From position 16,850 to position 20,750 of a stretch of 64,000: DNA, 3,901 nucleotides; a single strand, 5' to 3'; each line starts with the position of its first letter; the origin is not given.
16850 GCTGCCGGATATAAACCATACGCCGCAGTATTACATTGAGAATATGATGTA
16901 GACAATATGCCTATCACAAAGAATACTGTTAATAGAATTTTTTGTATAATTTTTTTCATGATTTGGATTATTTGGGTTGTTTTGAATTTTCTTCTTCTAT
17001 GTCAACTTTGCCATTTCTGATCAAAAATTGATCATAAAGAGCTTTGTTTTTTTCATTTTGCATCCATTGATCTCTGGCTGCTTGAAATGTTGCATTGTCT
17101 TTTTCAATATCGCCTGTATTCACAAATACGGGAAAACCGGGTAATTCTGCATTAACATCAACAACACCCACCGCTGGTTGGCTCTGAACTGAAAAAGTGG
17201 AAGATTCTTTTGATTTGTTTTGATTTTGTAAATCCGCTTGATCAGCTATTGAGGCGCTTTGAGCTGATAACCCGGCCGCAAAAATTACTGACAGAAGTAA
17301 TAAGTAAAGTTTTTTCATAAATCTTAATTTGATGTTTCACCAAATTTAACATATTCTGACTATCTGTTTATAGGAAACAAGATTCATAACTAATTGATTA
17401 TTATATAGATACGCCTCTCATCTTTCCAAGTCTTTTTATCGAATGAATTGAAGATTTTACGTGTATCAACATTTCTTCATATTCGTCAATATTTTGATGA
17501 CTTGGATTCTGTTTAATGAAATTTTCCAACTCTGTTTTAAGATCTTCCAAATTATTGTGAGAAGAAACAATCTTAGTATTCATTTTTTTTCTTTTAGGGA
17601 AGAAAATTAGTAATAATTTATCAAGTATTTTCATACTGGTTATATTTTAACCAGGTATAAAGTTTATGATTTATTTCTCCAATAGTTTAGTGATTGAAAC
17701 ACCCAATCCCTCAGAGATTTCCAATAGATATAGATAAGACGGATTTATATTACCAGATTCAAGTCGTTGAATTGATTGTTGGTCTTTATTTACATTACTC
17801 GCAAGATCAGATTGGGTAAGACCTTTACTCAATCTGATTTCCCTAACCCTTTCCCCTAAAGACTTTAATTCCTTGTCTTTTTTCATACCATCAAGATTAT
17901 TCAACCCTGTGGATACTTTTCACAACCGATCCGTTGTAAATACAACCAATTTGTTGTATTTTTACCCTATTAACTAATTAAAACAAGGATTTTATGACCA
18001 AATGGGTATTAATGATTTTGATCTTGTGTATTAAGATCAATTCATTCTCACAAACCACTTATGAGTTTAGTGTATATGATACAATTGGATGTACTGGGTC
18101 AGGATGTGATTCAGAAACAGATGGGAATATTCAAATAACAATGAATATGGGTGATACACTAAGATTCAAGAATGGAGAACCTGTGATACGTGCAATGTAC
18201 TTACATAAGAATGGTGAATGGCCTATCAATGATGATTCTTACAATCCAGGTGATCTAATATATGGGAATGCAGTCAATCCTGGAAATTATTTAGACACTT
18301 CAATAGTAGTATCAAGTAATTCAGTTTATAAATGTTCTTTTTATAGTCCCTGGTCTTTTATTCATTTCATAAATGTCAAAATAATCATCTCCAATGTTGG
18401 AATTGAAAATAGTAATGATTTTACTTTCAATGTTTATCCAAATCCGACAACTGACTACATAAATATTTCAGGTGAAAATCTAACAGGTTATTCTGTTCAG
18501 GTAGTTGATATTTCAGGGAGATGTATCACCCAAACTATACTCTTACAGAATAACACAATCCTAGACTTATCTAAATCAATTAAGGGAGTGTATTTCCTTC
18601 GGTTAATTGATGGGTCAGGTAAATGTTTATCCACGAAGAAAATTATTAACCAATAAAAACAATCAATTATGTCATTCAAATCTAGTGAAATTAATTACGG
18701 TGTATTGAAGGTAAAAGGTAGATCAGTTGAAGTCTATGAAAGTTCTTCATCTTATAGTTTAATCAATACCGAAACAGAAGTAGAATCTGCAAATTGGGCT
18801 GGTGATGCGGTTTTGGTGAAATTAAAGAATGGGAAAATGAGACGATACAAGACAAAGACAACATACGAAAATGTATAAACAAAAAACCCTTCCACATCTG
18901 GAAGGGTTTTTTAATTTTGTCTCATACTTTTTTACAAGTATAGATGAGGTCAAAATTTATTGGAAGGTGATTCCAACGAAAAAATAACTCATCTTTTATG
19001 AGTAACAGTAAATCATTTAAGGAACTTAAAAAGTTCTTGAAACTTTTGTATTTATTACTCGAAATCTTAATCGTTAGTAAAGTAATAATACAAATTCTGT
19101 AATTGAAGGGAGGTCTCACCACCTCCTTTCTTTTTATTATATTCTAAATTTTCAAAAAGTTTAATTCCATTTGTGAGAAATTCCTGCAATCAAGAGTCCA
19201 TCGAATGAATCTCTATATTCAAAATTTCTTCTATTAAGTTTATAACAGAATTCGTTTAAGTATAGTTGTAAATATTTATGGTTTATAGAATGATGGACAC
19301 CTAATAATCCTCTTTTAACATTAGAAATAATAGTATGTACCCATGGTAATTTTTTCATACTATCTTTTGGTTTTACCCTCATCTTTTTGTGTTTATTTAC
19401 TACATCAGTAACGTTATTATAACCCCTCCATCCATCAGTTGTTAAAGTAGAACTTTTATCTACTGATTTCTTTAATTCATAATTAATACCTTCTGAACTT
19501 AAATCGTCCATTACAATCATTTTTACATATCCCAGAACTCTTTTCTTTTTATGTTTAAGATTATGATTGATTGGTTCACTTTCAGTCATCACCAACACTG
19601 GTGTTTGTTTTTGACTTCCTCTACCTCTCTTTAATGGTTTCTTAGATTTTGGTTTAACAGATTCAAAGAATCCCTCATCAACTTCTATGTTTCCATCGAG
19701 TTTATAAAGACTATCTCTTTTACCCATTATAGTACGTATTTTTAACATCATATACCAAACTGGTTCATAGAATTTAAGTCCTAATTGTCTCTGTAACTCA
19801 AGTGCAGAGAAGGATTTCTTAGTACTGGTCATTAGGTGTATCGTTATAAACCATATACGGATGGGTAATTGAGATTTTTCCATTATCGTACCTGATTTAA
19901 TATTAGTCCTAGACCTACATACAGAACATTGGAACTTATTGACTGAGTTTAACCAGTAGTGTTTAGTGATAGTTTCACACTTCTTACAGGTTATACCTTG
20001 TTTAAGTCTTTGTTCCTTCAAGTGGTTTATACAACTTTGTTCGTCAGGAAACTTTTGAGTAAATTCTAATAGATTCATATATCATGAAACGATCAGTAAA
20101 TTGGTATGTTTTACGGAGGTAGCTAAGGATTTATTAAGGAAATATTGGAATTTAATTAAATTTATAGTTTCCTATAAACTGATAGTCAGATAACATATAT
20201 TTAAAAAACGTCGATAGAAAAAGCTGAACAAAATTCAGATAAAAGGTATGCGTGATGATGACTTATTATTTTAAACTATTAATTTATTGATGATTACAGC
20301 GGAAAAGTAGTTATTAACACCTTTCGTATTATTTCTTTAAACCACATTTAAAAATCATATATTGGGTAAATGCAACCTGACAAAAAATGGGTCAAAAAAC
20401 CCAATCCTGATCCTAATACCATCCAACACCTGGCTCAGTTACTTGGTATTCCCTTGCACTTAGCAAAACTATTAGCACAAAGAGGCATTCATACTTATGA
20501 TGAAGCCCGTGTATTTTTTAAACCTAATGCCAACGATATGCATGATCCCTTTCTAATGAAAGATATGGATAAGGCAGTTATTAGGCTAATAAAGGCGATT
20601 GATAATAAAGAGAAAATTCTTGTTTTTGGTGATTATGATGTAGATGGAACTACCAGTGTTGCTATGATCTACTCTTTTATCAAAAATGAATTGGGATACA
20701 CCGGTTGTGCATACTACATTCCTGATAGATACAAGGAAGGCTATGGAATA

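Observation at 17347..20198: Intact 2.84-kb IS1595-family transposon carrying four passenger genes (24-bp IRs, 8-bp TSD)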

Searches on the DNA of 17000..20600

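Call 45: search_rna_families(source=window, start=17000, end=20600, threshold=evalue, max_evalue=1)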
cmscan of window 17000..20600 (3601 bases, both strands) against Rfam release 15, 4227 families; matches with E-value up to 1: 7.
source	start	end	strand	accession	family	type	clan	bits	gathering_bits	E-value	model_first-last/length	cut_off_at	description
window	18878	18956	-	RF02075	STnc230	Gene; sRNA;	-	32.7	50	0.037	1-83/83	no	Enterobacterial sRNA STnc230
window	18878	18972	-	RF01859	Phe_leader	Cis-reg; leader;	-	32.2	55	0.011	1-125/125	no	Phenylalanine leader peptide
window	18881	19009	-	RF04180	BTnc231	Gene; sRNA;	-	29.8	80.4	0.0023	1-154/154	no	Bacteroides sRNA BTnc231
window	18876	18941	-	RF02371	PyrG_leader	Cis-reg; leader;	-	27.6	65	0.94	1-78/78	no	PyrG leader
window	18857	18914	+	RF01859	Phe_leader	Cis-reg; leader;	-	26.2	55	0.23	1-125/125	no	Phenylalanine leader peptide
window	18857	18945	-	RF02436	SpF43_sRNA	Gene; sRNA;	-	23.5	70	0.16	1-99/99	no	Streptococcus sRNA SpF43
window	19029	19160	-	RF04180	BTnc231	Gene; sRNA;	-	20.4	80.4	0.5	1-154/154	no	Bacteroides sRNA BTnc231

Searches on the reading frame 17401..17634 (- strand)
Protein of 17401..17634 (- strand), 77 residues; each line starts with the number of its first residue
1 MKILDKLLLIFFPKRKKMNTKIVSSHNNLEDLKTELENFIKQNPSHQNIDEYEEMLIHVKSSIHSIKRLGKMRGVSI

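Call 5: search_protein_families(library=pfam, proteins=[window:17401-17634:-], max_evalue=0.1)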
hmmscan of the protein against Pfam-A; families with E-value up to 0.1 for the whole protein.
window:17401-17634:- (77 aa): 6 families
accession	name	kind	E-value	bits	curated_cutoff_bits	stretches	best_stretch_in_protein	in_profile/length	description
PF25100.1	DUF7809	-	0.00022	22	27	1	12-69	93-149/160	Domain of unknown function (DUF7809)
PF17533.7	DUF5452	-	0.0076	16.8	27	1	14-71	6-60/169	Family of unknown function (DUF5452)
PF17835.6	NOG1_N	-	0.038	14.5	22.9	1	27-67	48-88/160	NOG1 N-terminal helical domain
PF23153.1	Aip3p_Bud6_N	-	0.08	13.7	27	1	25-55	59-89/109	Aip3p/Bud6 N-terminal domain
PF14712.11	Snapin_Pallidin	-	0.087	13.7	29.6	0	27-67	34-75/89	Snapin/Pallidin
PF13525.12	YfiO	-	0.097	12.9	25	1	26-65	55-92/203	Outer membrane lipoprotein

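Call 22: search_protein_families(library=ncbifam, proteins=[window:17401-17634:-], max_evalue=0.1)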
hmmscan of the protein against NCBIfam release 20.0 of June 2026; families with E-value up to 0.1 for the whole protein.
window:17401-17634:- (77 aa): 0 families

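Call 23: search_protein_families(library=padloc, proteins=[window:17401-17634:-], max_evalue=0.1)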
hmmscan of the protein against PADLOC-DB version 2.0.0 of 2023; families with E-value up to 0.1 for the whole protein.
window:17401-17634:- (77 aa): 0 families

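Call 69: search_protein_families(library=phrogs, proteins=[window:17401-17634:-], max_evalue=0.01)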
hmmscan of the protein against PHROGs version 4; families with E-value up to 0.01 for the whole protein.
window:17401-17634:- (77 aa): 0 families

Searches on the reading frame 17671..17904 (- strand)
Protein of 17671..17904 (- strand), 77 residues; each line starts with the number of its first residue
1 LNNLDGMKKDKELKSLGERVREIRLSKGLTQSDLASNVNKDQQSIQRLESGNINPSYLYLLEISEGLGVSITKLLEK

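Call 5: search_protein_families(library=pfam, proteins=[window:17671-17904:-], max_evalue=0.1)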
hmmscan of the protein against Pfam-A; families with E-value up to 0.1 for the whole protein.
window:17671-17904:- (77 aa): 7 families
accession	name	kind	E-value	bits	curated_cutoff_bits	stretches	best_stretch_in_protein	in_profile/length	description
PF01381.28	HTH_3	-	2.1e-13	50.5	23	1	20-74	1-55/55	Helix-turn-helix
PF12844.13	HTH_19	-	9.3e-10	38.7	30.2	1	17-76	1-60/64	Helix-turn-helix domain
PF13560.12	HTH_31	-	1.4e-08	35.4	27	1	16-70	2-57/64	Helix-turn-helix domain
PF13413.12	HTH_25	-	0.0066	16.7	24.6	1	21-53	3-35/62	Helix-turn-helix domain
PF13744.12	HTH_37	-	0.016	15.5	27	1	15-58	18-61/80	Helix-turn-helix domain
PF01371.25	Trp_repressor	-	0.04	14.4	27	0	11-47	30-68/88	Trp repressor protein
PF00157.23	Pou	-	0.052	13.9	27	0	9-49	2-48/72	Pou domain - N-terminal to homeobox domain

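Call 22: search_protein_families(library=ncbifam, proteins=[window:17671-17904:-], max_evalue=0.1)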
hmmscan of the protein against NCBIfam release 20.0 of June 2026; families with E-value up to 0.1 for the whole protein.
window:17671-17904:- (77 aa): 17 families
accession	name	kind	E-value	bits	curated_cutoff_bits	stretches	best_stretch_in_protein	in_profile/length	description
NF006015.0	PRK08154.1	subfamily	2.4e-11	43.4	204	1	7-76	22-91/314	anaerobic benzoate catabolism transcriptional regulator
NF047948.1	male_kill_WMK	equivalog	1.2e-10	41.3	300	1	8-76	155-223/300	WO male-killing family protein Wmk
NF041951.1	phage_RstR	subfamily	2.9e-09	37.1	80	1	15-76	2-63/108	RstR family transcriptional repressor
TIGR00270.2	TIGR00270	equivalog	1.7e-07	31.2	110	1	16-73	76-133/159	multiprotein bridging factor aMBF1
TIGR03830.1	CxxCG_CxxCG_HTH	subfamily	5.2e-07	29.5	61.8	1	4-56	54-106/127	type II TA system antitoxin MqsA family protein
TIGR03070.1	couple_hipB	subfamily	7.1e-07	29.1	71.65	1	15-69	2-56/58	type II toxin-antitoxin system Y4mF family antitoxin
NF007257.0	PRK09706.1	subfamily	2.1e-05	24.3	101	1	14-75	4-65/135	transcriptional repressor DicA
NF052239.1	antitox_spr1629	equivalog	0.00021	20.5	335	1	16-70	3-57/377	spr1629 family repressor/antitoxin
NF058600.1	TransRegSco1979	equivalog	0.0012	18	350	1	16-69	9-62/280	Sco1979 family transcriptional regulator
NF003162.0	PRK04140.1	equivalog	0.0044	16.1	263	1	17-74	128-185/317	transcriptional regulator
NF007271.0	PRK09726.1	equivalog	0.0072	16.3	79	1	15-72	12-69/88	type II toxin-antitoxin system antitoxin HipB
NF007408.0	PRK09943.1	equivalog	0.009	15.6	211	1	10-73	3-65/185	HTH-type transcriptional regulator PuuR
NF010465.0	PRK13890.1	equivalog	0.01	16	96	1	26-77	16-67/121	conjugal transfer protein TrbA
NF046032.1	TransRegSlrRBacil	equivalog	0.06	13.4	250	1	17-75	3-62/149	HTH-type transcriptional regulator SlrR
TIGR02612.1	mob_myst_A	hypoth_equivalog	0.065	13.1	122.6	0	20-52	30-62/150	mobile mystery protein A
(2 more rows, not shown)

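Call 23: search_protein_families(library=padloc, proteins=[window:17671-17904:-], max_evalue=0.1)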
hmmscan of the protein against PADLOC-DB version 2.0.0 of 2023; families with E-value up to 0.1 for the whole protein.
window:17671-17904:- (77 aa): 23 families
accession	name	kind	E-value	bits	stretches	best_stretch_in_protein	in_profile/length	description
PDLC02926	HTH_VI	-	1.8e-10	38.9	1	16-74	2-60/92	-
PDLC04142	capH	-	2.3e-08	33.1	1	14-76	5-67/103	capH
PDLC03947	RmrA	-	3e-08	30.9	1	9-67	5-63/383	-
PDLC03954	RmrA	-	1.2e-07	29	1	11-75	5-70/380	-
PDLC03665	Control_protein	-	1.3e-07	29.8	1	16-76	9-70/77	control protein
PDLC03952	RmrA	-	1.4e-07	28.7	1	16-71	23-78/395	-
PDLC03951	RmrA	-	2.8e-07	27.9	1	17-76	10-69/400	-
PDLC03944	RmrA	-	1.4e-06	25.6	1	16-68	7-59/384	-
PDLC04760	PDC-M64C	-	1.7e-06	26.3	1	16-73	27-84/93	-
PDLC03664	Control_protein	-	7.7e-06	24.3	1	12-69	10-67/74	control protein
PDLC03668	Control_protein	-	1.2e-05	23.7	1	20-71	13-64/79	control protein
PDLC03945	RmrA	-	2.5e-05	21.6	1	17-70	4-57/394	-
PDLC03943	RmrA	-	4.7e-05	20.6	1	17-69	4-56/370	-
PDLC04762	PDC-M64C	-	8.5e-05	20.6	1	17-74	29-86/97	-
PDLC03948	RmrA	-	0.00044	17.2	1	17-68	10-61/397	-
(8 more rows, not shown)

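Call 69: search_protein_families(library=phrogs, proteins=[window:17671-17904:-], max_evalue=0.01)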
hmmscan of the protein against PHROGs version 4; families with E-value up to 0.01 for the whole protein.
window:17671-17904:- (77 aa): 23 families
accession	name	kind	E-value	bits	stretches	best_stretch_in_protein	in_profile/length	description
phrog_8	-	transcription regulation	1.3e-14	55.4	1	6-75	67-136/346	transcriptional regulator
phrog_4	-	transcription regulation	1.2e-12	48.5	1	6-75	115-192/400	transcriptional repressor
phrog_3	-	transcription regulation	3e-11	44.7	1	7-76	80-147/430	transcriptional repressor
phrog_1373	-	transcription regulation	1.5e-10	42.3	1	8-73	57-121/166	transcriptional regulator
phrog_2439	-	transcription regulation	2.1e-09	37.8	1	12-74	4-66/367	transcriptional regulator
phrog_5823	-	transcription regulation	8.7e-09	36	1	14-75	5-67/404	transcriptional regulator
phrog_2328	-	transcription regulation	5e-08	33.8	1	14-73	14-73/128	transcriptional repressor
phrog_4836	-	transcription regulation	4.1e-07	30.7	1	14-75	74-135/194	CII-like regulator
phrog_955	-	DNA, RNA and nucleotide metabolism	5e-07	30.6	1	9-52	18-61/142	HTH DNA binding protein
phrog_2967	-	transcription regulation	5.1e-06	27.2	1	7-74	2-69/225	transcriptional regulator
phrog_38027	-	transcription regulation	5.3e-06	27.5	1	18-68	71-121/143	transcriptional repressor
phrog_2104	-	unknown function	2.6e-05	25.4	1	17-57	41-81/103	-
phrog_7950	-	transcription regulation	3.1e-05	24.9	1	10-50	2-42/68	transcriptional repressor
phrog_6831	-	transcription regulation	9.9e-05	23.3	1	26-57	16-48/68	transcriptional regulator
phrog_147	-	transcription regulation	0.0011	20.3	1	15-63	4-53/100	transcriptional regulator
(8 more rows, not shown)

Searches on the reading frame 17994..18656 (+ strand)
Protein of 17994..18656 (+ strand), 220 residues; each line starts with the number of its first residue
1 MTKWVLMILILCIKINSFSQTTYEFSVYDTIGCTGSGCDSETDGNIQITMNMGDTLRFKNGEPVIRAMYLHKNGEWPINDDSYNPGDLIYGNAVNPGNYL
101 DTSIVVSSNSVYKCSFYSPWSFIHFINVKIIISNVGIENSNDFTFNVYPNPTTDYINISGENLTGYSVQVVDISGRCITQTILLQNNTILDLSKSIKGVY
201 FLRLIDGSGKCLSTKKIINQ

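Call 5: search_protein_families(library=pfam, proteins=[window:17994-18656:+], max_evalue=0.1)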
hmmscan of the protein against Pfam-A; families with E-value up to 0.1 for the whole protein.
window:17994-18656:+ (220 aa): 1 family
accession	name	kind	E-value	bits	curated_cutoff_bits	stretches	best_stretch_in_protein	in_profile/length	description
PF18962.6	Por_Secre_tail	-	1.7e-14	54.3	27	1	147-218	1-75/75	Secretion system C-terminal sorting domain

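Call 21: find_encoding_contigs(protein=window:17994-18656:+, flank=5000, max_places=6)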
Protein window:17994-18656:+ (220 aa): no gene with exactly this product is on record in the collection.

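Call 22: search_protein_families(library=ncbifam, proteins=[window:17994-18656:+], max_evalue=0.1)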
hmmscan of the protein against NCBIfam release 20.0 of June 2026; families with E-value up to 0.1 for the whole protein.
window:17994-18656:+ (220 aa): 4 families
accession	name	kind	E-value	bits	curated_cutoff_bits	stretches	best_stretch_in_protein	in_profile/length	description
TIGR04183.1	Por_Secre_tail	domain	2.4e-13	49.8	23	1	147-218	1-70/72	T9SS type A sorting domain-containing protein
NF038113.1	T9SSA_dep_M36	equivalog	1.5e-08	33.3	885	1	138-218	786-867/869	T9SS-dependent M36 family metallopeptidase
NF033708.1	T9SS_Cterm_ChiA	domain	1.2e-05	25.1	40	1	167-219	3-55/55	T9SS sorting signal type C domain-containing protein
NF050177.1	TapA_OM_Porphy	equivalog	0.00027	19.8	500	1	144-209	470-535/544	TapA/TapC family T9SS-dependent outer membrane protein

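Call 23: search_protein_families(library=padloc, proteins=[window:17994-18656:+], max_evalue=0.1)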
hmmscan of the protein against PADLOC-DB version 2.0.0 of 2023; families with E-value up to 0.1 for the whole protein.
window:17994-18656:+ (220 aa): 0 families

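Call 67: predict_structure(protein=window:17994-18656:+)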
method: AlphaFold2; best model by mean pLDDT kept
length: 220 residues; sequences in the alignment: 1
mean_pLDDT: 51.6   pTM: 0.35
mean pLDDT of the five models: 51.6, 44.5, 43.7, 42.8, 42.2
residues with pLDDT >= 90: 0; 70-90: 16; 50-70: 109; < 50: 95
segments of 3 or more residues with pLDDT < 50: 11-17, 28-44, 59-67, 76-103, 119-125, 133-143, 149-153
pLDDT, mean of each block of 10 residues (from residue 1): 51 43 49 38 54 51 49 46 39 40 50 55 47 40 48 56 69 59 71 60 66 54
secondary structure, 60 per line:
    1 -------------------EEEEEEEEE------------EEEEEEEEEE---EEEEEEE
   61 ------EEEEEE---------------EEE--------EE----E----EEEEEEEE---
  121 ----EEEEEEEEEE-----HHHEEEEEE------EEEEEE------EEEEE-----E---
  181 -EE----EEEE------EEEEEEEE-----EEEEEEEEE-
elements in order: E20-28 E41-50 E54-60 E67-72 E88-90 E110-117 E125-134 E143-148 E155-160 E167-171 E188-191 E198-205 E211-219

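Call 68: search_solved_structures(query=window:17994-18656:+, max_evalue=1)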
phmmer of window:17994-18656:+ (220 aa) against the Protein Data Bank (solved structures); distinct sequences matched with E-value up to 1: 5.
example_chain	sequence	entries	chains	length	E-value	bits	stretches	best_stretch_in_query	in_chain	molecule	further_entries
7pzj_A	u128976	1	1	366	4.5e-06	30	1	136-205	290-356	Lipase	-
8glj_D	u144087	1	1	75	0.002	21.3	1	145-219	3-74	Por secretion system C-terminal sorting domain-containing protein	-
5uyt_A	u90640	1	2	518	0.029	17.5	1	146-211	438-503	Ice-binding protein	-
5jvk_A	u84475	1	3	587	0.17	15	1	145-218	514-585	Uncharacterized protein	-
5yei_D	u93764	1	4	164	0.7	13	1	126-155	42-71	Aspartokinase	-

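Call 69: search_protein_families(library=phrogs, proteins=[window:17994-18656:+], max_evalue=0.01)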
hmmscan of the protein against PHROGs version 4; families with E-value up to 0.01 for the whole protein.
window:17994-18656:+ (220 aa): 0 families
